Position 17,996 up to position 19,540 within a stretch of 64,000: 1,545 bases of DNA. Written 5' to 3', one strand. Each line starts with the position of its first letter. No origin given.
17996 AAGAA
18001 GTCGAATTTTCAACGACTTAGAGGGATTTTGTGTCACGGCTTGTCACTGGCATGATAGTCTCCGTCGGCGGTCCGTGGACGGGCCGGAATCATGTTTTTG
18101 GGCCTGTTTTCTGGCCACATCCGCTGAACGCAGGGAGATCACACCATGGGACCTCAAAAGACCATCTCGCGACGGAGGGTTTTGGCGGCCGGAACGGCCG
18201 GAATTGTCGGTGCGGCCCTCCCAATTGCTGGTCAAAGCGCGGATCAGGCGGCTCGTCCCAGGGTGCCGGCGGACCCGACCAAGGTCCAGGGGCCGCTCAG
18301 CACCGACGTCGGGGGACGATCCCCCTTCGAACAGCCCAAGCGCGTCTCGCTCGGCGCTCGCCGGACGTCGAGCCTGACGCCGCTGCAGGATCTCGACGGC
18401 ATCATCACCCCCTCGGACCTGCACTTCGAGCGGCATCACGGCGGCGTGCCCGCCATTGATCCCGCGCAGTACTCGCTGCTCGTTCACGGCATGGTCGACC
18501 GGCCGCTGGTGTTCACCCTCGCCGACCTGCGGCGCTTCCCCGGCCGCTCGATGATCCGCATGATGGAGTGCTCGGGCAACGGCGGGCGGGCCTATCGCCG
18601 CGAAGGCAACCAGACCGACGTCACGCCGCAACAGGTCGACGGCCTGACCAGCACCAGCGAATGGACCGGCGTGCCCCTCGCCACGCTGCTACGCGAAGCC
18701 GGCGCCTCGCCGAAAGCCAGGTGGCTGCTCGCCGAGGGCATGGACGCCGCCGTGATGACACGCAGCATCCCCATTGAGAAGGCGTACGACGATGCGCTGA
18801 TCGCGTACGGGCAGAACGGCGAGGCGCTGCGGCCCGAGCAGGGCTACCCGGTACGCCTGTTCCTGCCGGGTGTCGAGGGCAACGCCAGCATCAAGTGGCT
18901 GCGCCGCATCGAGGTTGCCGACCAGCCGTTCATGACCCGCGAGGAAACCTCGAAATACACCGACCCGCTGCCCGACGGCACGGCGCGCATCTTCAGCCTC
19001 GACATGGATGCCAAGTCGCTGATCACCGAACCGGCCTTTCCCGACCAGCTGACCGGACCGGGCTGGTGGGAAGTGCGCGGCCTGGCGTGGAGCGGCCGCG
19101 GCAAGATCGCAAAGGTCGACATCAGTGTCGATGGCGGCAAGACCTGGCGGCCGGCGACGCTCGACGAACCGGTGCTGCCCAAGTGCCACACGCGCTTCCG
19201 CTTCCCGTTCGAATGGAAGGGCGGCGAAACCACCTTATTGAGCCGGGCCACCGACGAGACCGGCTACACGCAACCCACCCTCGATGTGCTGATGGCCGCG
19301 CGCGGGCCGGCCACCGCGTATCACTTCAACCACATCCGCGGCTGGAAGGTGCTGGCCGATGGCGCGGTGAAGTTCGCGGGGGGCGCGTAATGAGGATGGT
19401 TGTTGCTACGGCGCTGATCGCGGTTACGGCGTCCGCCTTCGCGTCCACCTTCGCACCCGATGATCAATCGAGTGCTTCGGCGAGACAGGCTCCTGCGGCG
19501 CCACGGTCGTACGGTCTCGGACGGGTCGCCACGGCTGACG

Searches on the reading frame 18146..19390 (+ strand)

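Call 10: search_protein_families(library=pfam, proteins=[window:18146-19390:+], max_evalue=0.001)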
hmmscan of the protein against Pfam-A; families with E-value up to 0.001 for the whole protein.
window:18146-19390:+ (414 aa): 2 families
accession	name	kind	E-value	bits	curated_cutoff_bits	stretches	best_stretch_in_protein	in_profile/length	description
PF00174.25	Oxidored_molyb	-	2.6e-49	167.5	24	1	98-263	1-166/169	Oxidoreductase molybdopterin binding domain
PF03404.22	Mo-co_dimer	-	2.3e-14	54.1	22.7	1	285-396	5-134/138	Mo-co oxidoreductase dimerisation domain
